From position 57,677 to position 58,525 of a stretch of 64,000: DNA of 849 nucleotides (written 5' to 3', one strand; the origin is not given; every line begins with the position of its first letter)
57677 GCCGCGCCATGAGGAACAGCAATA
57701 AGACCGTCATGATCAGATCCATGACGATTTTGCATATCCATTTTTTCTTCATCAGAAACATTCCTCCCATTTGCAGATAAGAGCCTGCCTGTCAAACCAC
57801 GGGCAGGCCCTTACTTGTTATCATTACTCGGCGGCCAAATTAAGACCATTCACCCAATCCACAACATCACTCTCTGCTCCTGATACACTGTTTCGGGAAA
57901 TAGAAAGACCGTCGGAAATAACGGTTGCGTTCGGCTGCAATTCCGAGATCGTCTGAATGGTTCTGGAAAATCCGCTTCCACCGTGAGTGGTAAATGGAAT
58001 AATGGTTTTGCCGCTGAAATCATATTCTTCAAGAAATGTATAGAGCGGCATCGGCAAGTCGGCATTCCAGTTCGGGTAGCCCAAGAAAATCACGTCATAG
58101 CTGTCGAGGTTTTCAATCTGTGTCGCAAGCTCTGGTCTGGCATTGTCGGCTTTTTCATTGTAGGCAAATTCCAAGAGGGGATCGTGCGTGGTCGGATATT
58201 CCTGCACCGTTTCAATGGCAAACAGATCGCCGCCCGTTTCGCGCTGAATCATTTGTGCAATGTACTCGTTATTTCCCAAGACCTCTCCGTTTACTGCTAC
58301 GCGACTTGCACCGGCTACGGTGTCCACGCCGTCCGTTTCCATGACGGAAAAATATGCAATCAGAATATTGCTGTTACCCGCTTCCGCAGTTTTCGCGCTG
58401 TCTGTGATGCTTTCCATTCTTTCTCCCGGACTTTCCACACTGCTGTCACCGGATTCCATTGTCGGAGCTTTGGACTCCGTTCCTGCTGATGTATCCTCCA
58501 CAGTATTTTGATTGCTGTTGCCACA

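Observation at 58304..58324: Flavodoxin-like lipoprotein in which the FMN phosphate-binding loop is replaced by an ApbE-type flavinylation-like motif (DTVAGAS)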

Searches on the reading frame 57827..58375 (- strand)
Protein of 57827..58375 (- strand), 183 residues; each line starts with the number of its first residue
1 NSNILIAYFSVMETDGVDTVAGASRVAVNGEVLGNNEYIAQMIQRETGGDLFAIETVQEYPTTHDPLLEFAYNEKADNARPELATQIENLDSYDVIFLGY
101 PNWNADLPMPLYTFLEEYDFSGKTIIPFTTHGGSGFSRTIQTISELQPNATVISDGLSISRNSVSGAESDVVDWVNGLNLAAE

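Call 14: search_solved_structures(query=window:57827-58375:-, max_evalue=0.001, show_alignments=2)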
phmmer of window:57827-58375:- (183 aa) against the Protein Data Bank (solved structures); distinct sequences matched with E-value up to 0.001: 27.
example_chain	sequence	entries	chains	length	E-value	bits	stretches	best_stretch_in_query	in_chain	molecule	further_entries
4ici_A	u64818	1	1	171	9.9e-16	61.1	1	34-150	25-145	Putative flavoprotein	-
3klb_A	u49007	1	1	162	1.8e-14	57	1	36-156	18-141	Putative Flavoprotein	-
4j8p_A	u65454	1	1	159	3.7e-14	56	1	33-158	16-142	Flavodoxin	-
9rxf_A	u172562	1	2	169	1e-05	28.5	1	85-142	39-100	Flavodoxin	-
1akt_A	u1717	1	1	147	0.00012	25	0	90-177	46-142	FLAVODOXIN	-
5ljp_A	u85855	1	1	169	0.00013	24.9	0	86-142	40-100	Flavodoxin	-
2mok_A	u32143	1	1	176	0.00015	24.7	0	86-129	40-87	Flavodoxin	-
1ag9_A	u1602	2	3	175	0.00016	24.7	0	86-129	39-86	FLAVODOXIN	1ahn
2v5u_A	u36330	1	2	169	0.00034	23.5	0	86-142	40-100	FLAVODOXIN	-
1obv_A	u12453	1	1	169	0.00035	23.5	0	86-142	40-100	FLAVODOXIN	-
5yoc_A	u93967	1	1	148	0.0004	23.3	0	90-177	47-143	Flavodoxin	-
5yob_A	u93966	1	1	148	0.0004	23.3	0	91-177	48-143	Flavodoxin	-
3p0r_A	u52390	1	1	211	0.00042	23.2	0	93-137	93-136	Azoreductase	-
3w77_A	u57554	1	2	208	0.00044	23.2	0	93-137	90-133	FMN-dependent NADH-azoreductase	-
1wsb_A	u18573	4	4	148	0.00046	23.1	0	91-177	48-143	FLAVODOXIN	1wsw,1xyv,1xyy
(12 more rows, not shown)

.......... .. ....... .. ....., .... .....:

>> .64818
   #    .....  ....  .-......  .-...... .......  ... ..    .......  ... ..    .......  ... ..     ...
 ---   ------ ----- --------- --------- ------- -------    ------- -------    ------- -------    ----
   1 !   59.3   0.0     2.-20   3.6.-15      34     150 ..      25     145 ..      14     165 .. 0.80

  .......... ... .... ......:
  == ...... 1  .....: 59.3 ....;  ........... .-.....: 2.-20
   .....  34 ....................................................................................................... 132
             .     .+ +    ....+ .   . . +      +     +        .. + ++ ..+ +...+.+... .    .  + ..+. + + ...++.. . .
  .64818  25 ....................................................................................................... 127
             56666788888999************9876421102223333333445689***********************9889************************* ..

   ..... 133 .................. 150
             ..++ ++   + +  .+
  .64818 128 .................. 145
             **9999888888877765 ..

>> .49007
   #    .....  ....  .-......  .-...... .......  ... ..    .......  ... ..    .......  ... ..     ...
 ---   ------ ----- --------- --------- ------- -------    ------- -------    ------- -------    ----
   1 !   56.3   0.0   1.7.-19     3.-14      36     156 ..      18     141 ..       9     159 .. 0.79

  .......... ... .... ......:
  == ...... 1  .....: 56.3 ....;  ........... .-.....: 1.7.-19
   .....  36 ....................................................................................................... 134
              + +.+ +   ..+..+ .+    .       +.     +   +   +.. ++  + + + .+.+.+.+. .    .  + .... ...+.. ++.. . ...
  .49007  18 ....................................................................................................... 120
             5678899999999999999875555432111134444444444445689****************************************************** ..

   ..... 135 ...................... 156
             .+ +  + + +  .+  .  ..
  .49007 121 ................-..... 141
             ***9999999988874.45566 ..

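Call 18: search_protein_representatives(protein=window:57827-58375:-)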
Query: 183 residues. Proteins with E-value up to 0.001 (for the whole library): 7766; up to 1e-10: 4227; up to 1e-30: 568. The best 150 are listed.
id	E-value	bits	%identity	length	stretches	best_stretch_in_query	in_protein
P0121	1.2e-124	428.8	45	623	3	4-178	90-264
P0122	4.0e-105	365.3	90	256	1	2-183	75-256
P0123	1.2e-102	357.2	57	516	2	3-181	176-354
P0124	8.1e-100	348.0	55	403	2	2-179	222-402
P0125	1.1e-93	328.0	55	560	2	2-178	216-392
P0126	7.6e-88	309.0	64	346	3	2-167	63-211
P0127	2.9e-86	303.9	49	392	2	2-180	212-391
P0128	4.5e-82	290.2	72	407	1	2-179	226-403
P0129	4.4e-78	277.2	48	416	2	4-179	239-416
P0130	7.1e-75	266.8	42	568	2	2-180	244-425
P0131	2.3e-73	261.8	43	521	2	4-178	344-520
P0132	2.5e-73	261.7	65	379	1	1-181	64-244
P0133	1.0e-68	246.7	61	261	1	1-178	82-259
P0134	1.8e-67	242.6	43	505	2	3-181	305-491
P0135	7.8e-67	240.6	83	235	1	17-145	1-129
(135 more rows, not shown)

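Call 33: find_related_loci(query=A2, collection=genome_contigs, flank=10000)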
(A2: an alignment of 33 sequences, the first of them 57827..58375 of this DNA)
Query A2 (183 aa) in genome_contigs; peptide patterns used: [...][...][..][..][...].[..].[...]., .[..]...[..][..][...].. (x = any residue, [..] = any of these).
600 stretches matched a pattern (row limit reached: there are more); 592 encode a relative of the query (tblastn E <= 1e-3); the best 80 are kept; 80 distinct loci.
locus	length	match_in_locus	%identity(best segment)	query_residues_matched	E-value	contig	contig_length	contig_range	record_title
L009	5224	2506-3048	91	3-183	9e-110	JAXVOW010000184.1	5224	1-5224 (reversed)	MAG: bacterium isolate P029L1-24 NODE_5330_length_5224_cov_15.653705, whole genome shotgun sequence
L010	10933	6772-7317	87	2-183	3e-108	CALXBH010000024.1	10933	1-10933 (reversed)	MAG: uncultured Clostridia bacterium isolate E0_RP0__bin102 genome assembly, contig: E0_RP0__k127_950657, whole genome s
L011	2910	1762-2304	82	1-181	4e-102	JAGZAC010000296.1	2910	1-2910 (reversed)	MAG: Clostridiales bacterium isolate L3_105_000M1_dasL3_105_000M1_metabat.metabat.102 L3_105_000M1_scaffold_17499, whole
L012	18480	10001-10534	83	3-180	2e-98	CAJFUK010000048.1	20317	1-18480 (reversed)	Candidatus Falkowella caecavicola isolate Coassembly_mag_370 genome assembly, contig: MAGpy_11413_min2k_bin_370_fak87_16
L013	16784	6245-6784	68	2-181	3e-85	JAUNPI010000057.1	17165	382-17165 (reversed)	MAG: Clostridia bacterium isolate S36M_St_15_sub NODE_1967_length_17165_cov_7.851140, whole genome shotgun sequence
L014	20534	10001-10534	64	3-180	6e-78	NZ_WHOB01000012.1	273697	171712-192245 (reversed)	Paenibacillus phytohabitans strain LMG 31459 Contig_10_69.3072, whole genome shotgun sequence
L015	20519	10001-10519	65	4-176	2e-77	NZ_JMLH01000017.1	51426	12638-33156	Thomasclavelia saccharogumia DSM 17460 BR82DRAFT_scaffold00016.16_C, whole genome shotgun sequence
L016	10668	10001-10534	60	1-178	1e-73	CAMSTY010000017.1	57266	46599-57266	MAG TPA_asm: uncultured bacterium isolate SRR12358617_bin.33_metawrap_v1.3_MAG genome assembly, contig: NODE.126_length_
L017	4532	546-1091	60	2-180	1e-70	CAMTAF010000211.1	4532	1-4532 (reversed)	MAG TPA_asm: uncultured Hungatella sp. isolate SRR12358626_bin.4_metawrap_v1.3_MAG genome assembly, contig: NODE.10780_l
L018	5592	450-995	58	3-181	5e-69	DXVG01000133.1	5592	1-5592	MAG TPA_asm: Clostridiales bacterium isolate HRGM_Genome_3093 HRGM_Genome_3093_133, whole genome shotgun sequence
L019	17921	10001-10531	60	1-174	3e-69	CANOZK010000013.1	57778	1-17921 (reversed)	MAG TPA_asm: uncultured Lachnospiraceae bacterium isolate SRR19759418_bin.37_metawrap_v1.3_MAG genome assembly, contig:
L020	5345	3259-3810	58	1-181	3e-67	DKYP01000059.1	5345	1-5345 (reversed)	MAG TPA_asm: Lachnoclostridium sp. UBA7097 UBA7097_contig_15975, whole genome shotgun sequence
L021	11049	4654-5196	53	1-178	5e-63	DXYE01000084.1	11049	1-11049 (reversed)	MAG TPA_asm: Clostridiales bacterium isolate HRGM_Genome_3853 HRGM_Genome_3853_84, whole genome shotgun sequence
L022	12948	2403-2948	64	2-180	3e-74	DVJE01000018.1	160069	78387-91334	MAG TPA_asm: Candidatus Gallacutalibacter stercoravium isolate CHK176-13069 CHK176__C67214_L160069_ERR3414571, whole gen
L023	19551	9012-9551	61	2-178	2e-69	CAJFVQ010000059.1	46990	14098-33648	Candidatus Cryptoclostridium obscurum isolate Coassembly_mag_106 genome assembly, contig: MAGpy_11413_min2k_bin_106_fak8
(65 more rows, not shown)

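Call 37: find_homologous_proteins(query=A2, max_evalue=1e-10)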
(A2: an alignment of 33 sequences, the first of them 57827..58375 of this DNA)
Query A2 (33 sequences) (183 aa, profile of the alignment): 7968 proteins with E <= 1e-10 among 8000 candidates; the best 120 are listed.
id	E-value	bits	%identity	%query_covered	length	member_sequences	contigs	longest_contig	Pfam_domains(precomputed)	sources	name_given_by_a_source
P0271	2.7e-108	377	61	97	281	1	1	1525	PF02525.23,PF12682.13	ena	-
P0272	1.5e-107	375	83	98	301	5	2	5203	PF02525.23,PF03358.21,PF12682.13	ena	-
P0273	4.9e-91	321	88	100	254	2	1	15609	PF12682.13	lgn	-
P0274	9.3e-90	317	54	98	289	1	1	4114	PF02525.23,PF12682.13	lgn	-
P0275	4.4e-89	315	50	98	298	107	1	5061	PF02525.23,PF12682.13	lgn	-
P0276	5.4e-89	314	79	98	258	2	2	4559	PF12682.13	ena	-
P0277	1.6e-88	313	75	97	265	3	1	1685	PF12682.13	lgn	-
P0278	1.7e-86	306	51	98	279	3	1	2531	PF02525.23,PF12682.13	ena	-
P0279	3.1e-85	302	54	98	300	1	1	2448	PF02525.23,PF03358.21,PF12682.13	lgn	-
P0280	4.5e-83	295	69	96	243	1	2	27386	PF12682.13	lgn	-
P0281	9.8e-83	294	90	98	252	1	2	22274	PF12682.13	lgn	-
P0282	1.5e-82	293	85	97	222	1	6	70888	PF12682.13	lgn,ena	-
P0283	3.1e-82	292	84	97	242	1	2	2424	PF12682.13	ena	-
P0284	3.1e-82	292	99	100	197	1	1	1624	PF12682.13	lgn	-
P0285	4.7e-82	292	92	99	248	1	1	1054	PF12682.13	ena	-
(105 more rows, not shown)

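Call 45: predict_structure(alignment_id=A3)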
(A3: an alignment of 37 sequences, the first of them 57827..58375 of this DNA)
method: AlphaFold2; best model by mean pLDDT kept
length: 183 residues; sequences in the alignment: 37
mean_pLDDT: 88.3   pTM: 0.87
mean pLDDT of the five models: 88.3, 88.0, 87.3, 86.2, 85.5
residues with pLDDT >= 90: 113; 70-90: 52; 50-70: 16; < 50: 2
segments of 3 or more residues with pLDDT < 50: none
pLDDT, mean of each block of 10 residues (from residue 1): 88 67 75 91 95 95 87 93 95 96 83 97 95 78 96 92 88 90 51
secondary structure, 60 per line:
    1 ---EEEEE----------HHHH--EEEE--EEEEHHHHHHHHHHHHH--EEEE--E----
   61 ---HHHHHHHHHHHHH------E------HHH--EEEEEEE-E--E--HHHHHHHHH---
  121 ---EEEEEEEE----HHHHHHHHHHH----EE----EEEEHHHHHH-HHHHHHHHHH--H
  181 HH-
elements in order: E4-8 H19-22 E25-28 E31-34 H35-47 E50-53 H64-76 E95-101 H109-117 E124-131 H136-146 E157-160 H161-166 H168-177

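Call 47: fold_search(model_id=the predicted structure, library=pdb)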
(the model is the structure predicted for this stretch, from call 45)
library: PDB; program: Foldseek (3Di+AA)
matches with E <= 10: 866; with E <= 0.001: 76
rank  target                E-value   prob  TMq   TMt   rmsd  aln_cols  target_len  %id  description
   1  4ici                  2.5e-10  1.00  0.72  0.82   3.2       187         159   26  Crystal structure of a putative flavoprotein (BACEGG_01620) from Bacteroides eggerthii DSM 20697 at 1.40 A resolution (released 2013-01-02)
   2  4j8p                  3.0e-09  1.00  0.74  0.85   2.3       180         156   24  Crystal structure of a Putative flavoprotein (BACUNI_04544) from Bacteroides uniformis ATCC 8492 at 1.50 A resolution (released 2013-03-13)
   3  3klb                  4.8e-09  1.00  0.66  0.75   5.0       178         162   26  Crystal structure of Putative Flavoprotein in Complex with FMN (YP_213683.1) from Bacteroides fragilis NCTC 9343 at 1.75 (released 2010-01-26)
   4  3edo_B                1.8e-07  1.00  0.61  0.73   5.3       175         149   18  Crystal structure of Flavoprotein in Complex with FMN (YP_193882.1) from Lactobacillus acidophilus NCFM at 1.20 A reso (released 2008-09-30)
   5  3edo_A                3.2e-07  1.00  0.61  0.73   4.4       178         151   18  Crystal structure of Flavoprotein in Complex with FMN (YP_193882.1) from Lactobacillus acidophilus NCFM at 1.20 A reso (released 2008-09-30)
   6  2mwm_MODEL_1_A        5.5e-06  1.00  0.55  0.64   5.3       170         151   16  NMR structure of the protein YP_193882.1 from Lactobacillus acidophilus NCFM in presence of FMN (released 2014-12-10)
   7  6gaq_A                1.8e-05  1.00  0.45  0.55   8.3       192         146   19  Crystal structure of oxidised Flavodoxin 2 from Bacillus cereus (released 2018-09-05)
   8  1ahn                  2.7e-05  1.00  0.55  0.59   4.8       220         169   18  E. COLI FLAVODOXIN AT 2.6 ANGSTROMS RESOLUTION (released 1997-12-10)
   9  1tik                  4.0e-05  1.00  0.45  0.42   9.7       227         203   12  CRYSTAL STRUCTURE OF ACYL CARRIER PROTEIN PHOSPHODIESTERASE (released 2004-06-15)
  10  1t5b_A                4.0e-05  1.00  0.43  0.40  10.3       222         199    9  Structural genomics, A protein from Salmonella typhimurium similar to E. coli acyl carrier protein phosphodiesterase (released 2004-08-03)
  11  1t5b_B                4.2e-05  1.00  0.42  0.39  10.3       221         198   10  Structural genomics, A protein from Salmonella typhimurium similar to E. coli acyl carrier protein phosphodiesterase (released 2004-08-03)
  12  2oys_A                5.3e-05  1.00  0.45  0.37   9.2       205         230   10  Crystal Structure of SP1951 protein from Streptococcus pneumoniae in complex with FMN, Northeast Structural Genomics T (released 2007-03-06)
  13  3esz_A                5.7e-05  1.00  0.53  0.57   5.7       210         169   17  K2AK3A Flavodoxin from Anabaena (released 2009-02-10)
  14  2z9b                  6.0e-05  1.00  0.43  0.41   9.1       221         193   10  The crystal structure of AzoR (azoreductase) from Escherichia coli: Reduced AzoR in tetragonal crystals (released 2008-03-11)
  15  4ltd                  6.4e-05  1.00  0.51  0.51   8.0       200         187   12  Crystal structures of NADH:FMN oxidoreductase (EMOB) - apo form (released 2013-08-07)
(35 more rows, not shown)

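Call 56: search_dna_similar(query=window:57827-58375:-, collection=plasmids, mode=protein, max_rows=15)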
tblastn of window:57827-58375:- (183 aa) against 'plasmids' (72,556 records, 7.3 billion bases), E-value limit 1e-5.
Records with a match: 112; places in all: 125; records where one place covers at least 80% of the query: 42.
Best place of each record, by identity: <60% 112.
By first word of the organism name: Rhizobium 15; Klebsiella 10; Levilactobacillus 9; Clostridium 9; Ralstonia 7; Enterococcus 6; Sinorhizobium 6; Pantoea 4; Escherichia 4; Pediococcus 4; and 28 more.
By predicted mobility (MOB-suite, as given by PLSDB): non-mobilizable 68; conjugative 26; mobilizable 18.
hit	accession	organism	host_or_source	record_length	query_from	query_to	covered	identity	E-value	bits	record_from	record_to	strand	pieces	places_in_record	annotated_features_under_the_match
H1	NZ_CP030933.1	Enterococcus gilvus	cow,milk,milk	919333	5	180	96%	49.7%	1e-53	189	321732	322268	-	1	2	flavodoxin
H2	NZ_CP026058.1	Citrobacter freundii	Homo sapiens,lung tissue grind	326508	1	179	98%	42.4%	1e-44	164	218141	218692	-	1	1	flavodoxin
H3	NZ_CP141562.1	Klebsiella pneumoniae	Homo sapiens,pure culture,rectal swab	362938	2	179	97%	42.1%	3e-45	166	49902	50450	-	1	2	flavodoxin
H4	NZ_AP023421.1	Pusillibacter faecalis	Homo sapiens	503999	5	175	93%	42.7%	4e-33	130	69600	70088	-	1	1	flavodoxin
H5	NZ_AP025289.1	Treponema saccharophilum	-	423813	34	178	79%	43.3%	3e-31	125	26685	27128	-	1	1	flavodoxin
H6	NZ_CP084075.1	Fusobacterium vincentii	-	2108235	2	175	95%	35.1%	6e-27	113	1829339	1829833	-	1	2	none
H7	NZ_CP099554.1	Lactiplantibacillus pentosus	Olives,Pure culture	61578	1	176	96%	33.9%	6e-21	96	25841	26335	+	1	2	flavodoxin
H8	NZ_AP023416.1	Vescimonas fastidiosa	Homo sapiens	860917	2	180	98%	33.2%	1e-16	84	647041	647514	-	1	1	flavodoxin | hypothetical protein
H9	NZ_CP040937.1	Hymenobacter sp. DG01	cell culture,water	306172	4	180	97%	31.6%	4e-24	105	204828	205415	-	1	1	flavodoxin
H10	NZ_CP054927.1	Streptomyces microflavus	Single cell,soil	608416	33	183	83%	35.8%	2e-23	103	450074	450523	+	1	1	flavodoxin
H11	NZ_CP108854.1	Streptomyces sp. NBC_00841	-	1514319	33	180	81%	35.8%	5e-24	104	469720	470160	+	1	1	record has no annotation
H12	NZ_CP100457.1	Halomarina sp. BND7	cell culture,sediment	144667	35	180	80%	36.1%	7e-28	115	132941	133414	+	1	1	flavodoxin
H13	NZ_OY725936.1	Bacteroides finegoldii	-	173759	1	149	81%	34.2%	4e-22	99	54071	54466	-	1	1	flavodoxin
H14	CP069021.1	Pseudosulfitobacter pseudonitzschiae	Skeletonema menzelii,The surface ...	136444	6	153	81%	34.2%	5e-24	105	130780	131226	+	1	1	flavodoxin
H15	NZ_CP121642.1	Rhizobium sp. CC1099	Onobrychis viciifolia,cell culture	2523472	2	180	98%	27.9%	3e-16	82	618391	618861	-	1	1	none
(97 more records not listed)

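Call 57: get_annotated_region(hit=H3, flank=5000)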
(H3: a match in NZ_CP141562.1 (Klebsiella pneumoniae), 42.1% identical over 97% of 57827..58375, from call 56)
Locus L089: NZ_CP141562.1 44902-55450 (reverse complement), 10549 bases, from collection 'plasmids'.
description: Klebsiella pneumoniae strain KP52_L5_46.22_ST3096_NDM5_OXA48 plasmid unnamed2, complete sequence
organism: Klebsiella pneumoniae (NCBI taxid 573)
taxonomy: Bacteria; Pseudomonadota; Gammaproteobacteria; Enterobacterales; Enterobacteriaceae; Klebsiella; Klebsiella pneumoniae
host: -; source: Homo sapiens,pure culture,rectal swab; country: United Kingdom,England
typing (MOB-suite, as given by PLSDB): conjugative; replicon IncFIB,IncHI1B; relaxase MOBH; mating-pair formation MPF_F
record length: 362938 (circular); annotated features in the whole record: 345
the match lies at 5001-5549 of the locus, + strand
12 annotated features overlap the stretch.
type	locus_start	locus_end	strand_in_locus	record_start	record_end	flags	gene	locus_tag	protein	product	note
CDS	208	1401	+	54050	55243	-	-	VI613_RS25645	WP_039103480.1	multidrug effflux MFS transporter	GO:0055085 - transmembrane transport [Evidence IEA]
CDS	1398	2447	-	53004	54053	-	-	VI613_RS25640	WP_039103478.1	alpha/beta hydrolase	-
CDS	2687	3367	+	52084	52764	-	-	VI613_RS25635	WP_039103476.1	heavy metal response regulator transcription factor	GO:0006355 - regulation of DNA-templated transcription [Evidence IEA]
CDS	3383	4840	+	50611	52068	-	-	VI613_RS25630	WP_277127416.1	heavy metal sensor histidine kinase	GO:0000160 - phosphorelay signal transduction system [Evidence IEA]; GO:0016310 - phosphorylation [Evidence IEA]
CDS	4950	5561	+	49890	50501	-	-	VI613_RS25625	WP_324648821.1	flavodoxin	-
CDS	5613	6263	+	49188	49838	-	-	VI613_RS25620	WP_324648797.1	DUF4405 domain-containing protein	-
CDS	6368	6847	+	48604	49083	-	-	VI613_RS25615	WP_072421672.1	cupin domain-containing protein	-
CDS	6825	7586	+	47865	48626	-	-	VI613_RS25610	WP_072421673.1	carboxymuconolactone decarboxylase family protein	-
CDS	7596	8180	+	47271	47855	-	-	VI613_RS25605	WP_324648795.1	flavodoxin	-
CDS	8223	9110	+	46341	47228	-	-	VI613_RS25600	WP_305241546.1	formylglycine-generating enzyme family protein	-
CDS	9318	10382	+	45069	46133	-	-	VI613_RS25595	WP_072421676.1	alpha/beta fold hydrolase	-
CDS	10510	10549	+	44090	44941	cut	-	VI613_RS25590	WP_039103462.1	aldo/keto reductase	-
